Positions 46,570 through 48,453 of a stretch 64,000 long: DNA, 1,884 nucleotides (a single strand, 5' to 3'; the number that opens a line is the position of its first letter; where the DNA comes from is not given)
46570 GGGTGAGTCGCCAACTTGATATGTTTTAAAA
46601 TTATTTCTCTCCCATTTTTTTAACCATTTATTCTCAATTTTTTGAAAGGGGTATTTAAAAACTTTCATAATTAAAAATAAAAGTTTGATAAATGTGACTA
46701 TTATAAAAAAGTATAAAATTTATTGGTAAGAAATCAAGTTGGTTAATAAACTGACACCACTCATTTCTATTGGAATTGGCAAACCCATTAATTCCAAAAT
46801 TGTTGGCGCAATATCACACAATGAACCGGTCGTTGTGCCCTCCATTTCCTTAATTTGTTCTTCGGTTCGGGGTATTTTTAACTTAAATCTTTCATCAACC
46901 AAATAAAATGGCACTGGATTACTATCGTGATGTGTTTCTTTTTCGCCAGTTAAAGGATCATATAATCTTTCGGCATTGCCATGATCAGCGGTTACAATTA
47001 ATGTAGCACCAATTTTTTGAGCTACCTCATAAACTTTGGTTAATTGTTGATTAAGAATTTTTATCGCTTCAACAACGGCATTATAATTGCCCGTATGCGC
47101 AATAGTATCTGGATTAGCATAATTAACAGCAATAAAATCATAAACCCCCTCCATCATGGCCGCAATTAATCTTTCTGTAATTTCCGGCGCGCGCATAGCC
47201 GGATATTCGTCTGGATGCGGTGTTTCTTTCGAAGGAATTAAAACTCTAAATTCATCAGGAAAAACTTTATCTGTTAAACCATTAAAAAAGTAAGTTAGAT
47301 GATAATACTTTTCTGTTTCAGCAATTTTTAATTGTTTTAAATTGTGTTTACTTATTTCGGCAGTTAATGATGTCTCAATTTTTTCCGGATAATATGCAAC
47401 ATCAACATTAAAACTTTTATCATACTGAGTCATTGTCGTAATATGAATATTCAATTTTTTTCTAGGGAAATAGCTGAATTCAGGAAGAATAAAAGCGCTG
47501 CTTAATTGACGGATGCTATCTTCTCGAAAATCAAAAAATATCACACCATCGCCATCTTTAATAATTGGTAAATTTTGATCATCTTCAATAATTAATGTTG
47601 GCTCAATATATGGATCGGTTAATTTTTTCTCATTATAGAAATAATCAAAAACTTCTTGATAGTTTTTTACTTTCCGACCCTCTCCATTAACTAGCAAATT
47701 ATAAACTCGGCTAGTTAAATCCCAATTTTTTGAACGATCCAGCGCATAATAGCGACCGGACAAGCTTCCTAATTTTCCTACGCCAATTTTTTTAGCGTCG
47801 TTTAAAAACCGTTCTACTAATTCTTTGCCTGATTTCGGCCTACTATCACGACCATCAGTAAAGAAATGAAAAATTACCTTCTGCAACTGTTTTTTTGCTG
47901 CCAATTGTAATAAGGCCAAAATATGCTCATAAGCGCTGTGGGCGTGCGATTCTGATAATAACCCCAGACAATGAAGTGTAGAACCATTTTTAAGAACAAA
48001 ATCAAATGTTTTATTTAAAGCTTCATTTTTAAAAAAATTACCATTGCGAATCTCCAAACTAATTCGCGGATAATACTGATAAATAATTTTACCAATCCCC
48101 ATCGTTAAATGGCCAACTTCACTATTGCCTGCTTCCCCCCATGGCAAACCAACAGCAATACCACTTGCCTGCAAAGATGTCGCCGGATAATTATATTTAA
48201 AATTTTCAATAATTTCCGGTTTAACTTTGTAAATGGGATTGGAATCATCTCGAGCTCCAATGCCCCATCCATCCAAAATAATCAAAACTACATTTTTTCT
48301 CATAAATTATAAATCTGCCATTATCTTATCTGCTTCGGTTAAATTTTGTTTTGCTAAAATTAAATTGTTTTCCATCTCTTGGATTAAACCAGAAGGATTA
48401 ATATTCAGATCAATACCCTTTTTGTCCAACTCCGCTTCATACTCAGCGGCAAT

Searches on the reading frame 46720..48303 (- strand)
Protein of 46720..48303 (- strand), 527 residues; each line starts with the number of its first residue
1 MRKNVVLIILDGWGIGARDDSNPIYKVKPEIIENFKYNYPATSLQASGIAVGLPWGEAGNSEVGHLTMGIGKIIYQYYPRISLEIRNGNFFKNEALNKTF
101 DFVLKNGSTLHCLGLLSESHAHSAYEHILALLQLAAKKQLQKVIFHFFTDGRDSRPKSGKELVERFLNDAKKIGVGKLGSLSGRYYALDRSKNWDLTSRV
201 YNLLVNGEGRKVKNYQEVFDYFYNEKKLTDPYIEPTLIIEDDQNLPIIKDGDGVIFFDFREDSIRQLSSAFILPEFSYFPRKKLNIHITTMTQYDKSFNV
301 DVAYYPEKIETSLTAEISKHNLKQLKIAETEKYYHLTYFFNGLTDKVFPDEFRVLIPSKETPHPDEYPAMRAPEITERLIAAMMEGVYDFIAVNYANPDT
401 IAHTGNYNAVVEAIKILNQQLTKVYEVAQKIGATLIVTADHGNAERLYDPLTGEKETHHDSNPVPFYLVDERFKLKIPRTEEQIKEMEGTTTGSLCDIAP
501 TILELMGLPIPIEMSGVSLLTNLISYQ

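Call 33: search_protein_families(library=pfam, proteins=[window:46720-48303:-], max_evalue=0.01)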
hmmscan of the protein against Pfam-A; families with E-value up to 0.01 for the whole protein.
window:46720-48303:- (527 aa): 4 families
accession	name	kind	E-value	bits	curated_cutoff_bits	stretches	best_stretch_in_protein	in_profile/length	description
PF06415.18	iPGM_N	-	5.2e-64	216.2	27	1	81-296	1-217/217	BPG-independent PGAM N-terminus (iPGM_N)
PF01676.23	Metalloenzyme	-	3.6e-61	207.3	24.3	1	3-509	1-251/252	Metalloenzyme superfamily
PF00884.28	Sulfatase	-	0.0071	16.1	25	0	396-507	200-300/301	Sulfatase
PF01663.27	Phosphodiest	-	0.0073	16.4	23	0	378-444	147-222/342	Type I phosphodiesterase / nucleotide pyrophosphatase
